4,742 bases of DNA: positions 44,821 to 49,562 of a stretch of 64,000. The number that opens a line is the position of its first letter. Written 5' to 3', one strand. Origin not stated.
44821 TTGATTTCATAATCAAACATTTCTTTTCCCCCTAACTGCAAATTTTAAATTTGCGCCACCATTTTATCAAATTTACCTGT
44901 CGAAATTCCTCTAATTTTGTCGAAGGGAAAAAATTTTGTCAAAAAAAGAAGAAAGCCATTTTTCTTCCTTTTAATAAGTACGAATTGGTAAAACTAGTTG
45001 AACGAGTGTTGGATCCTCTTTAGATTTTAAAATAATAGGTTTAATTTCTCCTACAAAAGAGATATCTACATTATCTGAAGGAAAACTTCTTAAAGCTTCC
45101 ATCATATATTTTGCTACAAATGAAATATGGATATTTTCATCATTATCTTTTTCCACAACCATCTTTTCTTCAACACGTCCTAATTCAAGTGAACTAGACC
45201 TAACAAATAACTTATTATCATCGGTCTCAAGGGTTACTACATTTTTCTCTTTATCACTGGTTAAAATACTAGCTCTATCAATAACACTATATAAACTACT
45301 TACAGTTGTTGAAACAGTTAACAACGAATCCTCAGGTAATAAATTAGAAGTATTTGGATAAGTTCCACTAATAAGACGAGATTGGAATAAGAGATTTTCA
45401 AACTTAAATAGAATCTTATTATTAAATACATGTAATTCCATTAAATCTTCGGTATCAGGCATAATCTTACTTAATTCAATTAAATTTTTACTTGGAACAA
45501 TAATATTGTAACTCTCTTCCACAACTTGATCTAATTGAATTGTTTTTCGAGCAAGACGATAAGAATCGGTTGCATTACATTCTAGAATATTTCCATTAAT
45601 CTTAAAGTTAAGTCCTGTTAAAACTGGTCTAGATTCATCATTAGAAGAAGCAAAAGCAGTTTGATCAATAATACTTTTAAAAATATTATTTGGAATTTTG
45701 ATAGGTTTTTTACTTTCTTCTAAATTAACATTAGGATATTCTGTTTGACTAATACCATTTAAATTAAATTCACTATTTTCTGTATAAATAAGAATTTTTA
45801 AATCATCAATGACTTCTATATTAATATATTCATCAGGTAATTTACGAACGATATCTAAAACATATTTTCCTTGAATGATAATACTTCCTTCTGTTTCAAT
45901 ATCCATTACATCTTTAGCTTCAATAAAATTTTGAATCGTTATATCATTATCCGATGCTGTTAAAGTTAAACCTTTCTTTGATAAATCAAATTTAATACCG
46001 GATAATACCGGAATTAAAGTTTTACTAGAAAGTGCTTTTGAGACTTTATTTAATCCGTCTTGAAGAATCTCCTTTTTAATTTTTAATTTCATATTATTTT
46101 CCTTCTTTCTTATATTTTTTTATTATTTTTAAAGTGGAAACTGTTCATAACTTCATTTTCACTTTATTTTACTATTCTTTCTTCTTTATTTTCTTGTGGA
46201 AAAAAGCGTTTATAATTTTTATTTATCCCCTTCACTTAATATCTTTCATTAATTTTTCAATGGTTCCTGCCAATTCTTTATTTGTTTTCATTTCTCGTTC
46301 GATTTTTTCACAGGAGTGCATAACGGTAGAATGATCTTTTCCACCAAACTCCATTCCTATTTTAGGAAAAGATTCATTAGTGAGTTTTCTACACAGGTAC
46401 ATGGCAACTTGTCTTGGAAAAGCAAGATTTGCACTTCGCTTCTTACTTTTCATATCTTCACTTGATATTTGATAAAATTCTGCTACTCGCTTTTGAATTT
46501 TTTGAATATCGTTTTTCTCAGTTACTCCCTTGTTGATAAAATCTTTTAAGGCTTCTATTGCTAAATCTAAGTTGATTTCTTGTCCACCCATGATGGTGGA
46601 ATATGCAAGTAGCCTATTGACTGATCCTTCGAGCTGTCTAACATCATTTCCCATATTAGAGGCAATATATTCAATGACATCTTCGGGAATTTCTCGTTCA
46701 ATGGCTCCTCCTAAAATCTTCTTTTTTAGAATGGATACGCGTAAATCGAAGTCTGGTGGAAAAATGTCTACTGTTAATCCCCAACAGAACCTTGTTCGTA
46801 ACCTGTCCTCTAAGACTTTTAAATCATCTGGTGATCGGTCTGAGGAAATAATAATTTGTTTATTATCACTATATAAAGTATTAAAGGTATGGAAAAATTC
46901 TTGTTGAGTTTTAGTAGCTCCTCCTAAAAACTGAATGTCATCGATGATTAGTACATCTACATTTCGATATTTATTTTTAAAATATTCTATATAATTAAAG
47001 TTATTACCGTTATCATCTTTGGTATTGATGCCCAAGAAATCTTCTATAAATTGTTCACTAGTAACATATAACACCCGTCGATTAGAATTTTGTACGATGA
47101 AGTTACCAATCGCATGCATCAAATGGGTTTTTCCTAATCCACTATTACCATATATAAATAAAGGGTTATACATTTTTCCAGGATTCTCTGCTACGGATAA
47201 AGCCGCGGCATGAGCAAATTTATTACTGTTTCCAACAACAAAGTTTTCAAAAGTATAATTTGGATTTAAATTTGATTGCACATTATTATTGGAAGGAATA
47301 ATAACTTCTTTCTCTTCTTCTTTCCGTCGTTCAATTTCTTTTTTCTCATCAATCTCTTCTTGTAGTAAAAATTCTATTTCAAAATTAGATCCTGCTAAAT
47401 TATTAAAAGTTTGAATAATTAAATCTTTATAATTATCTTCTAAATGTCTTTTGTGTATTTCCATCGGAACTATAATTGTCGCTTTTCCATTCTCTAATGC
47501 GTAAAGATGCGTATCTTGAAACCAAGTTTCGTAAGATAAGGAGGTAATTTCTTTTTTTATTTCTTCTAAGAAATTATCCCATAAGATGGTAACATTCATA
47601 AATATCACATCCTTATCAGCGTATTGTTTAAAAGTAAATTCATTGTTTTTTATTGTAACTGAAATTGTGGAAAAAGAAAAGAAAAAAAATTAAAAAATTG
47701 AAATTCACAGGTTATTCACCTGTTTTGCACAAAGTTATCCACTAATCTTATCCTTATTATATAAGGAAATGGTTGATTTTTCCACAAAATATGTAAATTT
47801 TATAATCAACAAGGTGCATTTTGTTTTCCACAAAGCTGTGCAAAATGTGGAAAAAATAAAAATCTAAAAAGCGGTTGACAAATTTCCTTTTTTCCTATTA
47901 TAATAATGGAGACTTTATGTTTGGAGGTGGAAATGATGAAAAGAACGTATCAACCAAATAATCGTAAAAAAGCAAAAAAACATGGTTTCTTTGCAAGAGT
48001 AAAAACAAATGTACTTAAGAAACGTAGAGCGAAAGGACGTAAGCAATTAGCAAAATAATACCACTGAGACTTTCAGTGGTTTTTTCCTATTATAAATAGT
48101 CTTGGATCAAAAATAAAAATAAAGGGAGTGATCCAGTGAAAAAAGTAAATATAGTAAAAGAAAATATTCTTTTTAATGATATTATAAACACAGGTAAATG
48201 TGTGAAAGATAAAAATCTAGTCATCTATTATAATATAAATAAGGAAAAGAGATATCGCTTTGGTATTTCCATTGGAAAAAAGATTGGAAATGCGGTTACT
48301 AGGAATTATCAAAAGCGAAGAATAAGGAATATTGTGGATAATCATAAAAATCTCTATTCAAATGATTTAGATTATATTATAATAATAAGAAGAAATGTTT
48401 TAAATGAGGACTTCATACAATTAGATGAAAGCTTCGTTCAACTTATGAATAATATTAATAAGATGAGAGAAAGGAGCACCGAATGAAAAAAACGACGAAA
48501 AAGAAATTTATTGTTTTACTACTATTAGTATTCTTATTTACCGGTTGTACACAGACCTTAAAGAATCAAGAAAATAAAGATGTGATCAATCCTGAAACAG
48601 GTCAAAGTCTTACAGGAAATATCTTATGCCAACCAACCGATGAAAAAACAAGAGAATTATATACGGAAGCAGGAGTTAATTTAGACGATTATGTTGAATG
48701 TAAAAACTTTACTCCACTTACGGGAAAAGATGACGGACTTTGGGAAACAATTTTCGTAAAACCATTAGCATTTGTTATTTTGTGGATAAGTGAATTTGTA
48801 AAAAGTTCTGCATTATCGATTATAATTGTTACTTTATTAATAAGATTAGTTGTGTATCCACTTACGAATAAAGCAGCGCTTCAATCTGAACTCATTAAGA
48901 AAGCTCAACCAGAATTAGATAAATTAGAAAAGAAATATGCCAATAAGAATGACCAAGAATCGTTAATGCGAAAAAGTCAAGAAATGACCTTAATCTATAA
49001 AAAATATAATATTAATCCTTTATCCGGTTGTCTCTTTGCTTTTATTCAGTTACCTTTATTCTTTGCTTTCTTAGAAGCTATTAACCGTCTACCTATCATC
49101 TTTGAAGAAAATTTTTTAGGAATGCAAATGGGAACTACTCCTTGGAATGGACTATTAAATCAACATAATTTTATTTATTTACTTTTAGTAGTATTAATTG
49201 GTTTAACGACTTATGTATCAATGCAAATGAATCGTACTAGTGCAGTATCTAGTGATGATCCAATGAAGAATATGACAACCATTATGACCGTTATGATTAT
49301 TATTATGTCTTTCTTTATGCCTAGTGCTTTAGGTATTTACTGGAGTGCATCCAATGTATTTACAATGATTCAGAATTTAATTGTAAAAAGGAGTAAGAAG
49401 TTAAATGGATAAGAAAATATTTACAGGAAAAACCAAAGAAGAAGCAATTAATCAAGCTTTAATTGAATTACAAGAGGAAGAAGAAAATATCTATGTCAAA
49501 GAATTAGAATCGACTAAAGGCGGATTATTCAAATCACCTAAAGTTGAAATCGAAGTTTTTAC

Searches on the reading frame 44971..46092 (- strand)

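Call 78: search_protein_families(library=ncbifam, proteins=[window:44971-46092:-], max_evalue=0.00001)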
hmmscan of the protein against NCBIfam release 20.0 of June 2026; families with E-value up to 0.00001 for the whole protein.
window:44971-46092:- (373 aa): 3 families
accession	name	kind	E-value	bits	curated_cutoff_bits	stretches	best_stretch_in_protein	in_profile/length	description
TIGR00663.1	dnan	equivalog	1.6e-95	320.1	137.65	1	1-372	1-367/367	DNA polymerase III subunit beta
NF004184.0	PRK05643.3-2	equivalog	1.3e-66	225.1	443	1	1-371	1-374/375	DNA polymerase III subunit beta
NF011508.0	PRK14946.1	equivalog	1.4e-48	166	513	1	1-367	1-361/366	DNA polymerase III subunit beta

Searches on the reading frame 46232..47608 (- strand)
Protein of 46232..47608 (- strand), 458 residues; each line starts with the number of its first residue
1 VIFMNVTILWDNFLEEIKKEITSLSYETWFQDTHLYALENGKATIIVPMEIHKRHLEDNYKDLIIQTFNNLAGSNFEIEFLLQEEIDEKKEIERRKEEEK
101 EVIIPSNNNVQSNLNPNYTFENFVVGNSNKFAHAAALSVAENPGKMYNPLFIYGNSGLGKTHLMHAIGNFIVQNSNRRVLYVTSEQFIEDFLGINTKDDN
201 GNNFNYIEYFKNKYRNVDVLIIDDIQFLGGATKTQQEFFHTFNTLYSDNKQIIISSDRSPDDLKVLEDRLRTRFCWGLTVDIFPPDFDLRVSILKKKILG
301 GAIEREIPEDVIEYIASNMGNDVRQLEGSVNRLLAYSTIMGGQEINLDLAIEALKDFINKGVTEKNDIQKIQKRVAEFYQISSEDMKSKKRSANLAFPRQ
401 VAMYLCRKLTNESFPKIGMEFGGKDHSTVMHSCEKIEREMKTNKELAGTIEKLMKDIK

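Call 78: search_protein_families(library=ncbifam, proteins=[window:46232-47608:-], max_evalue=0.00001)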
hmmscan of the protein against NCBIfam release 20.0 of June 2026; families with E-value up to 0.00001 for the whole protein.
window:46232-47608:- (458 aa): 16 families
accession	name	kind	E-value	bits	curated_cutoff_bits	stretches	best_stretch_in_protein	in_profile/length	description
TIGR00362.1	DnaA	equivalog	2.3e-162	541.1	343.9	1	10-457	1-437/437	chromosomal replication initiator protein DnaA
NF001154.0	PRK00149.3-3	equivalog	3.2e-109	365.9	410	1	11-457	12-458/462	chromosomal replication initiator protein DnaA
NF009087.0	PRK12422.1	equivalog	4.8e-70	237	657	1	10-457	4-443/455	chromosomal replication initiator protein DnaA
TIGR03420.1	DnaA_homol_Hda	equivalog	1e-26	93.9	194.8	1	114-338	8-210/226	DnaA regulatory inactivator Hda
NF005304.0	PRK06835.1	equivalog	6.6e-18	64.9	215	1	141-274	177-305/330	ATP-binding protein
NF005992.0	PRK08116.1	subfamily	3.8e-15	55.8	189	1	84-273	48-236/269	hypothetical protein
NF038214.1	IS21_help_AAA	equivalog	2.5e-14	53.5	200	1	109-260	51-194/232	IS21-like element helper ATPase IstB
NF005982.0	PRK08084.1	equivalog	2.4e-13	50.2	268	1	216-334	97-214/235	DnaA inactivator Hda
NF005378.0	PRK06921.1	subfamily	2.1e-12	46.7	207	1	146-274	116-240/266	hypothetical protein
NF005206.0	PRK06672.1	equivalog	3e-11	42.9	416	1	8-121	3-109/341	hypothetical protein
NF009043.0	PRK12377.1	subfamily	5.1e-09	36.1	389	1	83-228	37-175/248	ATP-binding protein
NF005931.1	PRK07952.1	equivalog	3.7e-07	30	357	1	109-226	60-173/246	replicative helicase loader DnaC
NF006616.1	PRK09183.1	subfamily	4.4e-07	29.4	300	1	57-255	20-201/253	IS21-like element helper ATPase IstB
NF006505.0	PRK08939.1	equivalog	8.2e-07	28.6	228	1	92-225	100-226/306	primosomal protein DnaI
NF006571.0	PRK09087.1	equivalog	3.6e-06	26.9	297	0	221-333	93-200/228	DnaA regulatory inactivator HdaA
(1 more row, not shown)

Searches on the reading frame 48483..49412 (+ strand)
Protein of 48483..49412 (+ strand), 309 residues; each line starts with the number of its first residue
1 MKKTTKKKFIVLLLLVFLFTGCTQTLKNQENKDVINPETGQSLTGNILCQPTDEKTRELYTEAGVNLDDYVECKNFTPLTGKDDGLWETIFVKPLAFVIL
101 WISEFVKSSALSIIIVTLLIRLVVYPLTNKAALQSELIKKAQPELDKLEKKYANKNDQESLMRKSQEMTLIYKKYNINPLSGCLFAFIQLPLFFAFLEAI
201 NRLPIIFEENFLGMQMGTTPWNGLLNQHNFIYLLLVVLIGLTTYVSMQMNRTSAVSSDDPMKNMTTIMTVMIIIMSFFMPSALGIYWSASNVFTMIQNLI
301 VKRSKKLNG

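Call 78: search_protein_families(library=ncbifam, proteins=[window:48483-49412:+], max_evalue=0.00001)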
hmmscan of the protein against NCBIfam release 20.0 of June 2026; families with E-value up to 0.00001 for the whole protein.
window:48483-49412:+ (309 aa): 22 families
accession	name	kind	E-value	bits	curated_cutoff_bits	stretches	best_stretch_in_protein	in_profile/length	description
NF002803.0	PRK02944.1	equivalog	4.1e-45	154.2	377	1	77-303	26-242/255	YidC family membrane integrase SpoIIIJ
TIGR03592.1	yidC_oxa1_cterm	subfamily_domain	7.4e-42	143.6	84.3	1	110-303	3-191/191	membrane protein insertase YidC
NF002353.0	PRK01318.1-4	equivalog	6.8e-31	107.6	365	1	84-305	352-576/596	membrane protein insertase YidC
NF002351.0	PRK01318.1-1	equivalog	6.2e-30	104.4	740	1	87-304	331-533/545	membrane protein insertase YidC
NF002357.0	PRK01318.2-4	equivalog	2.6e-29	102.3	479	1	69-304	288-515/532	membrane protein insertase YidC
NF002567.0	PRK02201.1-2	equivalog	5.2e-29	101.4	452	1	85-306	398-637/651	membrane protein insertase YidC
NF002352.0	PRK01318.1-3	equivalog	3.8e-27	95.6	447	1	85-304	349-551/562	membrane protein insertase YidC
NF002687.0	PRK02463.1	equivalog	1.3e-25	89.8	425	1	80-302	30-248/307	membrane protein insertase YidC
NF002356.0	PRK01318.2-3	equivalog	1.4e-23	83.1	460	1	99-303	363-573/627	membrane protein insertase YidC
NF002355.0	PRK01318.2-2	equivalog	1.3e-22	80.1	891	1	105-307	393-599/602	membrane protein insertase YidC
NF002354.0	PRK01318.2-1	equivalog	4.9e-21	74.8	1094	1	68-303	311-532/548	membrane protein insertase YidC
NF002566.0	PRK02201.1-1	equivalog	6.1e-21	74.8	342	1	8-302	47-356/380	membrane protein insertase YidC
NF002358.0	PRK01318.2-5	equivalog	2.9e-20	72.6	605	1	83-302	316-536/545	membrane protein insertase YidC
NF002350.0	PRK01315.1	equivalog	6.2e-20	71.6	282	1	109-201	42-129/329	membrane protein insertase YidC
NF002359.0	PRK01318.2-6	equivalog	5.9e-19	67.8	600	1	101-303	373-579/624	membrane protein insertase YidC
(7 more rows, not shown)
